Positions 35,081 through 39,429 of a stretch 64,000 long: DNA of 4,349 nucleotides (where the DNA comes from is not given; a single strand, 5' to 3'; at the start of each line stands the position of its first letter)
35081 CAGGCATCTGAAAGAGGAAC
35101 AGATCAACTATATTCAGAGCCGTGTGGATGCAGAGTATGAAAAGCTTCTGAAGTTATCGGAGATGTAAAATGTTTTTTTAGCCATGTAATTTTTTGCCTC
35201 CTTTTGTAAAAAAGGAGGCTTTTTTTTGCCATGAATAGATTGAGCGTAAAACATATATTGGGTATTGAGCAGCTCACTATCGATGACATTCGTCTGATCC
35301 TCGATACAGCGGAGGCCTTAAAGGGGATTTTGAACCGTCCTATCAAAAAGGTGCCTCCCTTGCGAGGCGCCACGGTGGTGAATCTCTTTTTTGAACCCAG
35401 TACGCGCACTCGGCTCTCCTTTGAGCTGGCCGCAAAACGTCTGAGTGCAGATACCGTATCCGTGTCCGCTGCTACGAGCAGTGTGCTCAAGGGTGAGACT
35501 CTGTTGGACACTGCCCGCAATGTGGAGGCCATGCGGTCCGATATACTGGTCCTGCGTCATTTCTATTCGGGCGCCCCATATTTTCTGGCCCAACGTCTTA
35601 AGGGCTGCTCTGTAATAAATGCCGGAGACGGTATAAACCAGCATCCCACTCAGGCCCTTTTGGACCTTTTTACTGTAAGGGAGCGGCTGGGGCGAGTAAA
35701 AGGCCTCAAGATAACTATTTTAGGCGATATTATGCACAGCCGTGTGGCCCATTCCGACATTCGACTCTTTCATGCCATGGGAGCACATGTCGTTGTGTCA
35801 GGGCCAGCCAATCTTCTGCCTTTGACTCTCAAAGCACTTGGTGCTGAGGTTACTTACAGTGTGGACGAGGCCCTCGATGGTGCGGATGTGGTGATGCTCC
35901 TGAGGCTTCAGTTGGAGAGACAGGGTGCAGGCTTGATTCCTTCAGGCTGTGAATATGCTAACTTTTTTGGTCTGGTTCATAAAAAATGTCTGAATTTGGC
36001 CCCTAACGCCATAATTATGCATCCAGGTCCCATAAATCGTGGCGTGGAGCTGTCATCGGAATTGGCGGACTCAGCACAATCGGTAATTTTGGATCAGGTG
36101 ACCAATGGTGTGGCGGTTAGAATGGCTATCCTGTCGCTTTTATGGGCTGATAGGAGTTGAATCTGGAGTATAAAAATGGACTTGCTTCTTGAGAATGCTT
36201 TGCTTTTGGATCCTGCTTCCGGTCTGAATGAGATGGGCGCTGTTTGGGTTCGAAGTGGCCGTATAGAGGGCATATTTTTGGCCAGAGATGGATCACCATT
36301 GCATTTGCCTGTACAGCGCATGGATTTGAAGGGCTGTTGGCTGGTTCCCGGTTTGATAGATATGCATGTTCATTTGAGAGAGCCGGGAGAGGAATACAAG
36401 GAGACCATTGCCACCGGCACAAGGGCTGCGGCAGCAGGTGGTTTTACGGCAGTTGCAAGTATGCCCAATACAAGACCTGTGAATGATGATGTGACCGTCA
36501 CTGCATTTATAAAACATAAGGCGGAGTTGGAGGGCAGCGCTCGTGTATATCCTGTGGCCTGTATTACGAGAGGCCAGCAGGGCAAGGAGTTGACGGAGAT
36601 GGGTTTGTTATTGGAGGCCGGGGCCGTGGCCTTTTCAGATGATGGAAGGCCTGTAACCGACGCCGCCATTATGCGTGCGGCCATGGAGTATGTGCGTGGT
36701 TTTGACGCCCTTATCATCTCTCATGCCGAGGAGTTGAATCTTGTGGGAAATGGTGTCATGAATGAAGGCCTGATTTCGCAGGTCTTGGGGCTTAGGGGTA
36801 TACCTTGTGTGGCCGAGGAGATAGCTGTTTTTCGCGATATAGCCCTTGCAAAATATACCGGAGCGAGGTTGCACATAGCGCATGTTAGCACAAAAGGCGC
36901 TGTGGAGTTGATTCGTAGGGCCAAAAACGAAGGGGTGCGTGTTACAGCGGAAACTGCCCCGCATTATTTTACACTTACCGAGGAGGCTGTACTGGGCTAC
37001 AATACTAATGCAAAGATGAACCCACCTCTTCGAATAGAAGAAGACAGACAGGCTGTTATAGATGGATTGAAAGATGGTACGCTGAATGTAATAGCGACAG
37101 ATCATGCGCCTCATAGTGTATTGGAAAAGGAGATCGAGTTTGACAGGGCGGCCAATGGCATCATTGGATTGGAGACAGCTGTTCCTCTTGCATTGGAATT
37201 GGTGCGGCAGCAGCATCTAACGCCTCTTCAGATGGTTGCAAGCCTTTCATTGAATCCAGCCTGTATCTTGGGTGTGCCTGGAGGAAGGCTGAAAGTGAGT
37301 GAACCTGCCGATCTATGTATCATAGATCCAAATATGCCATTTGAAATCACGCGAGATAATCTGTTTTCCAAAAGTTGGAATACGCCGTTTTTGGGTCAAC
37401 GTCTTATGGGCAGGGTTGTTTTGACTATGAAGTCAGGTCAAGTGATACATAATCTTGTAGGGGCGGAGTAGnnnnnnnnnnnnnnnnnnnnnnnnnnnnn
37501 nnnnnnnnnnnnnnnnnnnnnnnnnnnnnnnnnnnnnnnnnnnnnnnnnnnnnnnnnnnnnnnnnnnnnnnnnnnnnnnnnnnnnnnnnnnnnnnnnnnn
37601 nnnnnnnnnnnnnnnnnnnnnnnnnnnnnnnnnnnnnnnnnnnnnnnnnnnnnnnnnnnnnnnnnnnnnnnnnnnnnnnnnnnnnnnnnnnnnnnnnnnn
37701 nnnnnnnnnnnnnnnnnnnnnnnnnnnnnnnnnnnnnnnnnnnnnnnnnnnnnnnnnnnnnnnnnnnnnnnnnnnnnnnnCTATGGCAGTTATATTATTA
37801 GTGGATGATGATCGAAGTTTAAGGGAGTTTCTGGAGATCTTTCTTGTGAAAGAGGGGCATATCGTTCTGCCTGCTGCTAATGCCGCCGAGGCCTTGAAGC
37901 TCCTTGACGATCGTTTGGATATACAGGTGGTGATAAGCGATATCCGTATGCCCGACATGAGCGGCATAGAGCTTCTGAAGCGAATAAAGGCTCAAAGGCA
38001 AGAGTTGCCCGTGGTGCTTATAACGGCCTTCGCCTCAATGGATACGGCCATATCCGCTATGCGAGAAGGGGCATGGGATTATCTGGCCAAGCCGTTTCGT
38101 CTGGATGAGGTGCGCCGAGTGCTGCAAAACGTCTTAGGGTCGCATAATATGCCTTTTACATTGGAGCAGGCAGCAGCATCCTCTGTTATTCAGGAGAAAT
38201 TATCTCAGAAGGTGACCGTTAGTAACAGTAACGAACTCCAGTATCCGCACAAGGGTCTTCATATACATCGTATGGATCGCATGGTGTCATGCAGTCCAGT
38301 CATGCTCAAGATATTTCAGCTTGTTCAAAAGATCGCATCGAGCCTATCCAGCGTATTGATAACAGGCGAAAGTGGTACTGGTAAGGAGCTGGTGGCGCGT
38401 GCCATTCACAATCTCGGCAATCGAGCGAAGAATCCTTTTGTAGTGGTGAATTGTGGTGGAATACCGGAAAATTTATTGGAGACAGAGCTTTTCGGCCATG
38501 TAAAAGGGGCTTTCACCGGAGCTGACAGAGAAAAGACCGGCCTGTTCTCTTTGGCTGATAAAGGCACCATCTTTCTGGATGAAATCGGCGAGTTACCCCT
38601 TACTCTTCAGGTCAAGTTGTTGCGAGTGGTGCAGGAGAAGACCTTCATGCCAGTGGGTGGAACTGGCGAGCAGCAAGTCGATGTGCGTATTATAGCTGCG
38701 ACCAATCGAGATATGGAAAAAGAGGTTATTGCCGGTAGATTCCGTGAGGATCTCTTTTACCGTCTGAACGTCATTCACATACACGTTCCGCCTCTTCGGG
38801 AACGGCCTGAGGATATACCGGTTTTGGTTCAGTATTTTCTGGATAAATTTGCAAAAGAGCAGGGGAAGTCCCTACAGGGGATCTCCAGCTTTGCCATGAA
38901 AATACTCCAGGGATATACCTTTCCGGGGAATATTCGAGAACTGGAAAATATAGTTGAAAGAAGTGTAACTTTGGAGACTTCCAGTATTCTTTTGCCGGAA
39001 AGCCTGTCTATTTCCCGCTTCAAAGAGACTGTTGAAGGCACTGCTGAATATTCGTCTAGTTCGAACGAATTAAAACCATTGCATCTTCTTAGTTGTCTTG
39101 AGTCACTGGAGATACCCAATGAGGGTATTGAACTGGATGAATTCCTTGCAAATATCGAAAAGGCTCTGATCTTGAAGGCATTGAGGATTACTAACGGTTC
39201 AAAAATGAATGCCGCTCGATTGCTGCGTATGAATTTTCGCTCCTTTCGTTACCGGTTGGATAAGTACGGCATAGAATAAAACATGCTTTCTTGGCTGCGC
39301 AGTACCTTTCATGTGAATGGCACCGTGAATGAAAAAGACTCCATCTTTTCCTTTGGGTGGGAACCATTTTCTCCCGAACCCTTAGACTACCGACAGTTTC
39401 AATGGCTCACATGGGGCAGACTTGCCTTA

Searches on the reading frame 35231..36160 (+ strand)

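Call 48: search_protein_families(library=pfam, proteins=[window:35231-36160:+], max_evalue=0.00001)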
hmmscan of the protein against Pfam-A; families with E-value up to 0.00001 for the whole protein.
window:35231-36160:+ (309 aa): 2 families
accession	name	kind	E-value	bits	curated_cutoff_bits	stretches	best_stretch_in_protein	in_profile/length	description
PF02729.26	OTCace_N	-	1.6e-43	148.7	29.9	1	7-151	1-148/148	Aspartate/ornithine carbamoyltransferase, carbamoyl-P binding domain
PF00185.30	OTCace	-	9.1e-22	78.2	29.4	1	157-303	1-156/157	Aspartate/ornithine carbamoyltransferase, Asp/Orn binding domain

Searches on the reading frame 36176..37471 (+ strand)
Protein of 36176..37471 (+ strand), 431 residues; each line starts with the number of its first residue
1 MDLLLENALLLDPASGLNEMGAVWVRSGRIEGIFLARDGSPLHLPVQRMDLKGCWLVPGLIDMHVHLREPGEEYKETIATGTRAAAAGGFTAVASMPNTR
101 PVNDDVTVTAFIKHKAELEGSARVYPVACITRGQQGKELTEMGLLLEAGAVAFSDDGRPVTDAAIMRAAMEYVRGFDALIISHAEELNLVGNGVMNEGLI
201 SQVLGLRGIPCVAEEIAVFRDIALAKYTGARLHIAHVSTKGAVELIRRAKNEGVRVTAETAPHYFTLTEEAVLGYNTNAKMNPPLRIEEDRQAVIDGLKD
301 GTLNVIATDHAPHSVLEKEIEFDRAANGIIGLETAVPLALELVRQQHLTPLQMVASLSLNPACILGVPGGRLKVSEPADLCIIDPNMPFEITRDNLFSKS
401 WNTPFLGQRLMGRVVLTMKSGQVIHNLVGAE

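Call 48: search_protein_families(library=pfam, proteins=[window:36176-37471:+], max_evalue=0.00001)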
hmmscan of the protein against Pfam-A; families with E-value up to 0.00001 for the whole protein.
window:36176-37471:+ (431 aa): 3 families
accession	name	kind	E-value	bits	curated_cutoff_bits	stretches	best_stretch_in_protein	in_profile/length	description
PF01979.26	Amidohydro_1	-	1.4e-28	100.6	25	1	56-423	2-344/345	Amidohydrolase family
PF07969.17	Amidohydro_3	-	8e-14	52.4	29.7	0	345-425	404-472/472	Amidohydrolase family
PF12890.13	DHOase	-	1.4e-13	51.6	21.2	1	56-240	4-140/142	Dihydro-orotase-like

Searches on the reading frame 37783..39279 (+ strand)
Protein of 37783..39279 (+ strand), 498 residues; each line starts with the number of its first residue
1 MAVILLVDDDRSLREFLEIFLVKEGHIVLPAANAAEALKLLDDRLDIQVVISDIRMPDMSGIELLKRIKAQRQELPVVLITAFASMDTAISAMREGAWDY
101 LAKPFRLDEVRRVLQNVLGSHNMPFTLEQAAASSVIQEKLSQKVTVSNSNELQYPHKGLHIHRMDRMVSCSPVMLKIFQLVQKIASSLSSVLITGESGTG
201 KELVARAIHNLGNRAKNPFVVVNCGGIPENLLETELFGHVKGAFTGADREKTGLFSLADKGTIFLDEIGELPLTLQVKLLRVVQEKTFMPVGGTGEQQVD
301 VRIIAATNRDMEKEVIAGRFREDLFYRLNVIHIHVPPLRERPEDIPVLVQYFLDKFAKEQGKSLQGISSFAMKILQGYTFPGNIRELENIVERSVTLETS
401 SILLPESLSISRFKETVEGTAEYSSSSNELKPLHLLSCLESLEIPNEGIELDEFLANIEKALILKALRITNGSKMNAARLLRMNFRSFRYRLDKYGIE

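Call 48: search_protein_families(library=pfam, proteins=[window:37783-39279:+], max_evalue=0.00001)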
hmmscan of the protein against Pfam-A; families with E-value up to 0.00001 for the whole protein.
window:37783-39279:+ (498 aa): 7 families
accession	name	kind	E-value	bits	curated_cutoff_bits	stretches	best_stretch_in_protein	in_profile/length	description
PF00158.32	Sigma54_activat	-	1.2e-70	237.1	20.2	1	169-334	3-168/168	Sigma-54 interaction domain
PF00072.30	Response_reg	-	3.6e-28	98.4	30.2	1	4-113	1-109/111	Response regulator receiver domain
PF25601.1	AAA_lid_14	-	3.5e-23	81.7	27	1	339-411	1-73/87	AAA+ ATPase lid domain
PF14532.12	Sigma54_activ_2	-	1.3e-22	81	25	1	171-338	4-138/138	Sigma-54 interaction domain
PF07728.20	AAA_5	-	4.4e-10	40.1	22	1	191-311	2-125/139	AAA domain (dynein-related subfamily)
PF02954.25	HTH_8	-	2.1e-09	37.4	22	1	455-495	2-42/42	Bacterial regulatory protein, Fis family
PF00004.35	AAA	-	2.1e-06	28.7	21.2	0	191-324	1-127/131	ATPase family associated with various cellular activities (AAA)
